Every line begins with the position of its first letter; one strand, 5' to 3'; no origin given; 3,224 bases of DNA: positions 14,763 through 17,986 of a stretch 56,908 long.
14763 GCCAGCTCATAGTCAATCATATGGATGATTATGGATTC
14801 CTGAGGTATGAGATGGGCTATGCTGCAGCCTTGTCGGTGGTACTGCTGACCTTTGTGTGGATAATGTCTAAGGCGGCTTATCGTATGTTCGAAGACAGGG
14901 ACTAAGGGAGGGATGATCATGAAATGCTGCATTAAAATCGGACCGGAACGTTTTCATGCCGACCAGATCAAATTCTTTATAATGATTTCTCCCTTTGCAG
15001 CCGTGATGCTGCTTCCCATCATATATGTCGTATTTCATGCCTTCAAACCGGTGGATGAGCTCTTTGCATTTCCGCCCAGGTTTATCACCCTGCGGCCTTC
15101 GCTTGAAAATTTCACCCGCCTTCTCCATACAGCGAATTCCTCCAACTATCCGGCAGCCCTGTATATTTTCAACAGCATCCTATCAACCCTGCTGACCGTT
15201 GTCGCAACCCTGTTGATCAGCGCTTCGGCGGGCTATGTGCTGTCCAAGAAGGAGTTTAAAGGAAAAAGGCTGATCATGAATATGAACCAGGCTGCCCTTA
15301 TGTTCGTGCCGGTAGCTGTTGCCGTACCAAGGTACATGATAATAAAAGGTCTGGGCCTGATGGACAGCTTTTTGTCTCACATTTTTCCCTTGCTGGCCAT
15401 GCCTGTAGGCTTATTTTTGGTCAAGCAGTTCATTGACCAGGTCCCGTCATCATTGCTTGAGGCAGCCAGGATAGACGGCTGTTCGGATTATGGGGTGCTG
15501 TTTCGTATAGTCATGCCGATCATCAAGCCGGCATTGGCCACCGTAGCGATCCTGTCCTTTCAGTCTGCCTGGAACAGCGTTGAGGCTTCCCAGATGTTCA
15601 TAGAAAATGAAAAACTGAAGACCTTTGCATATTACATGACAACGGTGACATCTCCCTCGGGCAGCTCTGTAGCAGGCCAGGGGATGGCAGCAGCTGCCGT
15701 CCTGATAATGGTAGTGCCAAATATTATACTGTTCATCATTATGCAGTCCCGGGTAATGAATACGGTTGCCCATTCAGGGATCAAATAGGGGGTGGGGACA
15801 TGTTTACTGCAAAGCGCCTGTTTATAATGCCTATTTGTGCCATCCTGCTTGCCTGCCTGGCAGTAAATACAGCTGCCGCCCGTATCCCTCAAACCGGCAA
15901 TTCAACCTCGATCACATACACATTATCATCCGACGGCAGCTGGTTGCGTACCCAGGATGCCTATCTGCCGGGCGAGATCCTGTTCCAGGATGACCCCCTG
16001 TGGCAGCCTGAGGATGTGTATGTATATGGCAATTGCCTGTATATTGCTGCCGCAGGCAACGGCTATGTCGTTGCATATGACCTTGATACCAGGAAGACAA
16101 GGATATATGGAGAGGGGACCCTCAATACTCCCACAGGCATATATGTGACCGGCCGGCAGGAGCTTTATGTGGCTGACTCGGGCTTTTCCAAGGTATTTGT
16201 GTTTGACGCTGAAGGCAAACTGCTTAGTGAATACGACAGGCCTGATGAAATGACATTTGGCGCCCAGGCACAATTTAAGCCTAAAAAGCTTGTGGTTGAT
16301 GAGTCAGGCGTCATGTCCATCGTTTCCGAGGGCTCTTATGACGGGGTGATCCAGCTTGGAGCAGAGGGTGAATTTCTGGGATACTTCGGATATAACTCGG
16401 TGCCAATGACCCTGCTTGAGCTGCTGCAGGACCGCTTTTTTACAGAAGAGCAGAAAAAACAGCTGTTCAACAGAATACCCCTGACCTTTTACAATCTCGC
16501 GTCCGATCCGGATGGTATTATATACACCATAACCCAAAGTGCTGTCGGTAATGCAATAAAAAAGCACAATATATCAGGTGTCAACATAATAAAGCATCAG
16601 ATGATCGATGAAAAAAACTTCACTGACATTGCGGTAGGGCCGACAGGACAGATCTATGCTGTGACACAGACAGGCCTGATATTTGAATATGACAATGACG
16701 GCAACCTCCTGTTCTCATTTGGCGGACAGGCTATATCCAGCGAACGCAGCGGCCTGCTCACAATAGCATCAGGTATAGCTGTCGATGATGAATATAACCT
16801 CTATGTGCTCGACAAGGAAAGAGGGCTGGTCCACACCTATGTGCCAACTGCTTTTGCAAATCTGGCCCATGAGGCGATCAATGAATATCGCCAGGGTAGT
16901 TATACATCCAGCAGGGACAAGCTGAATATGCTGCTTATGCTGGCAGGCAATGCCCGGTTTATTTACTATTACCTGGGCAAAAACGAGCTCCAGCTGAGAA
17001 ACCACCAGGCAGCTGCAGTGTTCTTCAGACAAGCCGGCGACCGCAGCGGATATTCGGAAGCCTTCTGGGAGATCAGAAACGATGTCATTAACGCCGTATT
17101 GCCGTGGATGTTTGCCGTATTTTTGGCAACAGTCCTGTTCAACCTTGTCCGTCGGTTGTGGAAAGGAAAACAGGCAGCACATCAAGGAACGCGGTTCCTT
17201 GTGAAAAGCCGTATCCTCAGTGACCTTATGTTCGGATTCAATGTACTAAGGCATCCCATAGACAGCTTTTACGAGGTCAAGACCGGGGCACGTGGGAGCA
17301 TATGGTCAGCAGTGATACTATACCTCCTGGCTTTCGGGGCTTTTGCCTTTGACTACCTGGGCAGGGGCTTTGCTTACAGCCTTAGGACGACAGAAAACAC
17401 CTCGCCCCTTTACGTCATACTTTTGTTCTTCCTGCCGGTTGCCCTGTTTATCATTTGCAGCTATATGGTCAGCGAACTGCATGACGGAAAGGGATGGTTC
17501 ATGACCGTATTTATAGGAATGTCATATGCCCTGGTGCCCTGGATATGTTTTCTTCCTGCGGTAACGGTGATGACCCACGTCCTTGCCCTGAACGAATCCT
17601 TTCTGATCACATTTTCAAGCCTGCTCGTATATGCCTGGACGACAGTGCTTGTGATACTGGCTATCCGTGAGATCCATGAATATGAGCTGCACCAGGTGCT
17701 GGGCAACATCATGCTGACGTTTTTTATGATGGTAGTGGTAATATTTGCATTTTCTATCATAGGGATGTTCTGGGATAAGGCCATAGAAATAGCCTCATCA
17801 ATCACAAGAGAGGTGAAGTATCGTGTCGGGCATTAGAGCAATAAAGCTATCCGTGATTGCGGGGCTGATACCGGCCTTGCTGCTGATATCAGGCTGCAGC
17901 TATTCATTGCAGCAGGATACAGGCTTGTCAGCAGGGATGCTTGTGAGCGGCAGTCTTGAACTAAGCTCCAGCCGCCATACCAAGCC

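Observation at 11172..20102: Translationally coupled core module: giant CBM-fused SBP, two permeases, NHL-propeller/Yip1 protein and DUF5696-like lipoprotein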

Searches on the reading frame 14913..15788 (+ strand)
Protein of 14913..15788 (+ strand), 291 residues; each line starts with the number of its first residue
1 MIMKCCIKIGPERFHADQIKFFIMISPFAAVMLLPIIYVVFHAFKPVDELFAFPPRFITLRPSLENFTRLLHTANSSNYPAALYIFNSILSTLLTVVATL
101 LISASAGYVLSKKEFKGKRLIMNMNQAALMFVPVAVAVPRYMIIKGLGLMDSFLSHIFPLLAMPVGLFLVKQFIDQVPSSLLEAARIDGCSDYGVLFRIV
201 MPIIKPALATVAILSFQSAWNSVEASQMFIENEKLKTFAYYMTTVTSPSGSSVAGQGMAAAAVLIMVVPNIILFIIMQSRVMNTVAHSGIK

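Call 5: search_protein_families(library=pfam, proteins=[window:14913-15788:+], max_evalue=0.01)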
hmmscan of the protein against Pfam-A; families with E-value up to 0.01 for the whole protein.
window:14913-15788:+ (291 aa): 2 families
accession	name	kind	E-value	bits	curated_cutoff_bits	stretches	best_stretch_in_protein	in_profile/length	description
PF00528.27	BPD_transp_1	-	2.3e-15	57.3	26.4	1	107-278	5-176/184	Binding-protein-dependent transport system inner membrane component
PF16092.11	CFAP61_N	-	0.01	16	27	0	19-88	92-161/264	Cilia- and flagella-associated protein 61, N-terminal domain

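Call 71: search_protein_families(library=ncbifam, proteins=[window:14913-15788:+], max_evalue=0.001)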
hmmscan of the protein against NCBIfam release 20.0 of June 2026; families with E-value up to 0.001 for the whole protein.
window:14913-15788:+ (291 aa): 14 families
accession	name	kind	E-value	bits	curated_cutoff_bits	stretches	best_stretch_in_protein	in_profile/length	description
NF008210.0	PRK10973.1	equivalog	3.8e-22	79.3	297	1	29-284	20-275/281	sn-glycerol-3-phosphate ABC transporter permease UgpE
NF040932.1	ABC_arch_GlcU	equivalog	6.4e-19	68.6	340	1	23-277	7-256/272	glucose ABC transporter permease GlcU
NF008231.0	PRK10998.1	equivalog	3.1e-17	63.1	261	1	23-291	18-295/296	maltose ABC transporter permease MalG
NF007047.0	PRK09500.1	equivalog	5.3e-08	32.8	326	1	85-231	60-207/257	spermidine/putrescine ABC transporter permease PotC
TIGR01581.1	Mo_ABC_porter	hypoth_equivalog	8e-08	32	210.3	1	85-272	23-222/225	ABC transporter permease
TIGR02141.1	modB_ABC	equivalog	9e-07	28.7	182.6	1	89-237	4-166/208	molybdate ABC transporter permease subunit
NF006939.0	PRK09421.1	equivalog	1.2e-06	28.2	262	1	88-268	15-212/230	molybdate ABC transporter permease subunit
NF008232.0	PRK10999.1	equivalog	7.9e-06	24.8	392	0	161-223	385-447/520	maltose ABC transporter permease MalF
NF040839.1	tungstate_WtpB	equivalog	5.8e-05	22.8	340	1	67-277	30-244/251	tungstate ABC transporter permease WtpB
TIGR03416.1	ABC_choXWV_perm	equivalog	9.7e-05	22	363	1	86-209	85-208/267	choline ABC transporter permease subunit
NF011624.0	PRK15050.1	equivalog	0.00019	20.7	247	1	175-276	185-281/297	2-aminoethylphosphonate ABC transporter permease subunit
NF007852.0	PRK10561.1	equivalog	0.00021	21.3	335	0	174-240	181-251/295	sn-glycerol-3-phosphate ABC transporter permease UgpA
NF008196.0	PRK10952.1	equivalog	0.00024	20.1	439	1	94-209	155-266/356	glycine betaine/L-proline ABC transporter permease ProW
TIGR02139.1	permease_CysT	equivalog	0.00076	19.1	246.1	0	57-276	26-255/265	sulfate ABC transporter permease subunit CysT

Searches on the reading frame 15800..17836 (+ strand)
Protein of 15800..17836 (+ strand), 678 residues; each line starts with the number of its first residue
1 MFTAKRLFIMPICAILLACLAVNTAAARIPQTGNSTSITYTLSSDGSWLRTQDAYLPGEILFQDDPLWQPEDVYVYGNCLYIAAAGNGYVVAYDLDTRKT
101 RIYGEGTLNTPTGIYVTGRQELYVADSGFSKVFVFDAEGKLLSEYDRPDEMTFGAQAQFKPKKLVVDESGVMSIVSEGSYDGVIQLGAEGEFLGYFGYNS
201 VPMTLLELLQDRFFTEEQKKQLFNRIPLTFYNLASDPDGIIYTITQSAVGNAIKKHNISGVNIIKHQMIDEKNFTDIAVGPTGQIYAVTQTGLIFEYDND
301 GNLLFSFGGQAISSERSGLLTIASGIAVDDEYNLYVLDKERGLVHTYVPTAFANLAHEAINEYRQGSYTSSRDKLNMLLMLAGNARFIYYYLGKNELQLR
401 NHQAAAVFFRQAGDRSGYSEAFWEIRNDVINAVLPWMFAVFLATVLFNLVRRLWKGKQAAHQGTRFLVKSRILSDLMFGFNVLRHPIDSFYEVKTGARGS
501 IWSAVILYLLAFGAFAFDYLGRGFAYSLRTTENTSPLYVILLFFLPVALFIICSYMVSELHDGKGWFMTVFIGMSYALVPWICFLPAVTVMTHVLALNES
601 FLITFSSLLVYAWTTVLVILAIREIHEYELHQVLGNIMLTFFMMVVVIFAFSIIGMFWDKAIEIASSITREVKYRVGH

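Call 5: search_protein_families(library=pfam, proteins=[window:15800-17836:+], max_evalue=0.01)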
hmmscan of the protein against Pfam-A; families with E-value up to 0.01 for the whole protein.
window:15800-17836:+ (678 aa): 3 families
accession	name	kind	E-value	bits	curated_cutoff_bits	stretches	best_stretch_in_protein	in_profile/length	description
PF04893.22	Yip1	-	1.7e-09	38.2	28.6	1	480-649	1-171/173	Yip1 domain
PF01436.27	NHL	-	6.8e-07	29.5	20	0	108-135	1-28/28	NHL repeat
PF08450.18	SGL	-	0.0007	19.7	26.3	0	79-149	147-225/246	SMP-30/Gluconolactonase/LRE-like region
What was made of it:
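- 15800..17836 (+): NHL-TPR-Yip1 membrane protein (678 aa). It has an N-terminal signal segment, an extracytoplasmic NHL-type beta-propeller (six repeat units visible by eye, about aa 40-350), a helical region, a TM segment at 429-447 and the five-TM Yip1 domain at 499-655. Pfam Yip1 38.2 bits and NHL 29.5 bits (call 5).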

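Call 10: search_solved_structures(query=window:15800-17836:+, max_evalue=1)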
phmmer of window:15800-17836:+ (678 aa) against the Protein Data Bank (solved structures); distinct sequences matched with E-value up to 1: 44.
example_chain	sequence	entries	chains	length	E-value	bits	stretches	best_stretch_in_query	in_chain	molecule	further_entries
7b2r_A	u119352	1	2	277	7.7e-09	37.8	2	104-157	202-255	Tripartite motif-containing protein 2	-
7b96_A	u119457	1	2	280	7.9e-09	37.7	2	104-157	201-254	Isoform 2 of Tripartite motif-containing protein 2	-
7qrv_A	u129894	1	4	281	8e-09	37.7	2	104-157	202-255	Tripartite motif-containing protein 2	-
7qrw_A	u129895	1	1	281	1e-08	37.4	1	104-157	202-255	Isoform 4 of Tripartite motif-containing protein 3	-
4zlr_A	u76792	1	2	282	1.1e-07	33.9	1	105-197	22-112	Brain tumor protein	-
5ex7_A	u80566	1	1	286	1.2e-07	33.8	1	105-197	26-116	Brain tumor protein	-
1q7f_A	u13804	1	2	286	1.2e-07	33.8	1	105-197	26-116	brain tumor CG10719-PA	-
6d69_A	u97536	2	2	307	1.2e-06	30.5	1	104-197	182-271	NHL Repeat Region of D. melanogaster Thin | Thin, isoform D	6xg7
6f0t_A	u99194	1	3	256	7.5e-05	24.6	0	78-135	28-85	Pizza6-SFW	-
6qsd_A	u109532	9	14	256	0.0001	24.1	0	78-135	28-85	Pizza6S | Pizza6-S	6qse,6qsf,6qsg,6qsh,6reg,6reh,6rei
3wwa_A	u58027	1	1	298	0.00014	23.7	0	78-134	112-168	Pizza7H protein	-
3ww9_A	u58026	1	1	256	0.00036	22.4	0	78-134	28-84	pizza6 protein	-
6rej_A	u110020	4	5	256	0.00041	22.2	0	78-135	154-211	Pizza6-SH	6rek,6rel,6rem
7zpw_A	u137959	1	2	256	0.00043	22.1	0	79-135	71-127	Pizza6-TSK-TSH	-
6ren_A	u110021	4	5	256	0.00044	22.1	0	78-137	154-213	3fPizza6-SH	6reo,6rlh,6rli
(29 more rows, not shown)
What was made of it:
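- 15800..17836 (+): PDB NHL domains of TRIM2 and Brat match at E 8e-9 to 1e-7 (call 10).
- On NHL-repeat beta-propeller: The NHL domains of TRIM2, TRIM3 and Brat match at E 8e-9 to 1e-7 (calls 5, 10).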

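Call 58: find_homologous_proteins(query=A4, max_evalue=0.00001)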
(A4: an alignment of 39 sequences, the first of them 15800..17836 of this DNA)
Query A4 (39 sequences) (678 aa, profile of the alignment): 533 proteins with E <= 0.00001 among 8000 candidates; the best 120 are listed.
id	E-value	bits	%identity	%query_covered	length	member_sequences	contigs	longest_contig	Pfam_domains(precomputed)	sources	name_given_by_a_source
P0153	2.6e-282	956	46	99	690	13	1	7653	PF04893.23,PF14517.13,PF01436.28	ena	-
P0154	1.1e-281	954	45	95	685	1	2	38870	PF04893.23,PF01436.28,PF06739.18,PF07719.24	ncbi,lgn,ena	-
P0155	1.4e-281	954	44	98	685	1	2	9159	PF04893.23,PF01436.28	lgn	-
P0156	1.6e-281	954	35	99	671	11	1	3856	PF04893.23,PF00515.35,PF20067.6,PF22807.3,PF01436.28,PF06739.18,PF07719.24,PF08450.19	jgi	jgi:DNA-binding beta-propeller fold protein YncE/uncharacterized membrane protein (GlpM family)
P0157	4.0e-280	949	46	95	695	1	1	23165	PF04893.23,PF01436.28,PF07719.24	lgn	-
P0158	1.1e-279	948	45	99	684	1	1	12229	PF04893.23,PF01436.28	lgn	-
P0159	1.2e-279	947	44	95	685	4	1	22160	PF04893.23,PF01436.28,PF07719.24,PF08450.19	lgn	-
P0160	2.1e-278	943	34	98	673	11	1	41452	PF04893.23,PF00515.35,PF01436.28,PF06739.18,PF07719.24,PF08450.19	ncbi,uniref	ncbi:YIP1 family protein [Neobacillus drentensis]|uniref:YIP1 family protein n=1 Tax=Neobacillus dre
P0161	6.5e-278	942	45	99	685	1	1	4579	PF04893.23,PF13432.13,PF01436.28,PF07719.24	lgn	-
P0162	1.4e-276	937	35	99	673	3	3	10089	PF04893.23,PF07494.18,PF20067.6,PF01436.28,PF06739.18,PF08450.19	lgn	-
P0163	9.5e-276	935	42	99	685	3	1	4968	PF04893.23,PF01436.28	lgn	-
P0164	1.6e-275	934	35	98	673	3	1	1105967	PF04893.23,PF01436.28,PF25021.2,PF06739.18,PF08450.19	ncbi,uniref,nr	ncbi:YIP1 family protein [Lederbergia citrea]|uniref:YIP1 family protein n=1 Tax=Lederbergia citrea 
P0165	1.9e-275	934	35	99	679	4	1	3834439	PF04893.23,PF01436.28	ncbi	-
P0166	4.7e-275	932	46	95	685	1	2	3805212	PF04893.23,PF01436.28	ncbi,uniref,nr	ncbi:YIP1 family protein [Clostridium thermarum]|uniref:YIP1 family protein n=1 Tax=Clostridium ther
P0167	7.1e-275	932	45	95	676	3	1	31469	PF04893.23,PF01436.28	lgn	-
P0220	6.6e-257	872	43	95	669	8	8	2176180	PF04893.23,PF01436.28,PF07719.24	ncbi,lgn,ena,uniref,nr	ncbi:MAG TPA: YIP1 family protein [Pseudothermotoga sp.]|uniref:Yip1 domain-containing protein n=1 T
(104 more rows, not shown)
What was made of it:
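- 15800..17836 (+): TPR families appear in many homologues, all 640-705 aa long (call 58).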

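Call 59: find_encoding_contigs(protein=P0166, flank=10000, max_places=1)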
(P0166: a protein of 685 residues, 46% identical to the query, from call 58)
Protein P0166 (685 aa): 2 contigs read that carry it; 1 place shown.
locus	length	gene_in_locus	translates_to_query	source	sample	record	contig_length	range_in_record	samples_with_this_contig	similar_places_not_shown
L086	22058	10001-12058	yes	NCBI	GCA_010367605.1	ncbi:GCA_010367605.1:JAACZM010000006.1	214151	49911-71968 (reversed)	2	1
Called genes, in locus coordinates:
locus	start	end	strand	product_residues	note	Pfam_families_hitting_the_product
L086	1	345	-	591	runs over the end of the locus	PF08269:dCache_2, PF17200:sCache_2, PF00015:MCPsignal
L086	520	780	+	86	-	-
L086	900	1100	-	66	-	-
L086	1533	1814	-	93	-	-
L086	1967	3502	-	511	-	PF02055:Glyco_hydro_30, PF02057:Glyco_hydro_59, PF17189:Glyco_hydro_30C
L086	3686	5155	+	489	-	PF01547:SBP_bac_1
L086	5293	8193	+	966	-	PF01547:SBP_bac_1, PF13416:SBP_bac_8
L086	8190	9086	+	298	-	PF00528:BPD_transp_1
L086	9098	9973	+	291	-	PF00528:BPD_transp_1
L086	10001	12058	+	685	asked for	PF01436:NHL (faint), PF04893:Yip1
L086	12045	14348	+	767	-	PF18952:DUF5696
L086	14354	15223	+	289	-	PF00528:BPD_transp_1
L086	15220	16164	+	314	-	PF00528:BPD_transp_1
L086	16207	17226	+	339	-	PF00150:Cellulase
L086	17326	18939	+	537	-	PF01547:SBP_bac_1, PF13416:SBP_bac_8 (weak)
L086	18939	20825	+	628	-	PF00672:HAMP, PF06580:His_kinase, PF02518:HATPase_c (weak)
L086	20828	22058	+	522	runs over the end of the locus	PF00072:Response_reg, PF12833:HTH_18, PF00165:HTH_AraC (weak)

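Call 60: find_encoding_contigs(protein=P0220, flank=10000, max_places=1)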
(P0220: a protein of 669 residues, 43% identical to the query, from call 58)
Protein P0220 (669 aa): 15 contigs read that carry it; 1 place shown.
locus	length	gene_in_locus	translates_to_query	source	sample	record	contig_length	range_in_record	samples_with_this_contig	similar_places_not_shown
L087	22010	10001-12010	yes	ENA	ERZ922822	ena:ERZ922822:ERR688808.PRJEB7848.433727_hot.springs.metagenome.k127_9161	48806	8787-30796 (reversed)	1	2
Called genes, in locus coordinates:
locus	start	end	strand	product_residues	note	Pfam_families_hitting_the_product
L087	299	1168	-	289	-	PF03811:Zn_ribbon_InsA (weak), PF12760:Zn_ribbon_IS1595 (weak)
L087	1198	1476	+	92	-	-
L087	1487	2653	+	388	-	PF02018:CBM_4_9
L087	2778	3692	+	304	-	-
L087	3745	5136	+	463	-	PF01547:SBP_bac_1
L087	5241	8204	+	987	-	PF01547:SBP_bac_1, PF13416:SBP_bac_8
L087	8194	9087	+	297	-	PF00528:BPD_transp_1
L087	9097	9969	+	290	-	PF00528:BPD_transp_1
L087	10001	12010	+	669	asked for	PF01436:NHL (faint), PF07719:TPR_2 (faint), PF04893:Yip1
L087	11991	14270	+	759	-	PF18952:DUF5696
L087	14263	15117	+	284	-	PF00528:BPD_transp_1 (weak)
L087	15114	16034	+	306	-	PF00528:BPD_transp_1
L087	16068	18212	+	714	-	PF00933:Glyco_hydro_3, PF01915:Glyco_hydro_3_C, PF14310:Fn3-like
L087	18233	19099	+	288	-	PF03935:SKN1_KRE6_Sbg1 (weak), PF00722:Glyco_hydro_16, PF26113:GH16_XgeA, PF03935:SKN1_KRE6_Sbg1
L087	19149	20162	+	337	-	PF00356:LacI, PF00532:Peripla_BP_1, PF13407:Peripla_BP_4, PF13377:Peripla_BP_3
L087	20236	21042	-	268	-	PF01061:ABC2_membrane (weak)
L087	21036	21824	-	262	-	PF12698:ABC2_membrane_3, PF01061:ABC2_membrane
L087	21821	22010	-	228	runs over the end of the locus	PF00005:ABC_tran, PF02463:SMC_N (faint), PF13175:AAA_15 (weak), PF13555:AAA_29 (faint), PF13304:AAA_21 (weak)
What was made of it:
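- The same neighbourhood is found when seeding from NHL/Yip1: Clostridium thermarum and Pseudothermotoga (calls 58-60).
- Tried and rejected: I used a profile protein search plus contig look-ups instead (calls 58-60).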

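Call 71: search_protein_families(library=ncbifam, proteins=[window:15800-17836:+], max_evalue=0.001)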
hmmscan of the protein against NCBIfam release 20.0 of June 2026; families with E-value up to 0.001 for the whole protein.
window:15800-17836:+ (678 aa): 3 families
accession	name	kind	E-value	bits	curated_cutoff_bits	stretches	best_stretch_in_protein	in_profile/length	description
NF035926.1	scyF_NHL_VPEP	equivalog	1.1e-10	41.3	350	1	104-152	242-290/376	scytonemin biosynthesis PEP-CTERM protein ScyF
NF053768.1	CIS12_fam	equivalog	9.3e-07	27.9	860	0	264-349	37-115/715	CIS12 family contractile injection system protein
NF033206.1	ScyE_fam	subfamily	1.6e-05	24.6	80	0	85-130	280-323/333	ScyD/ScyE family protein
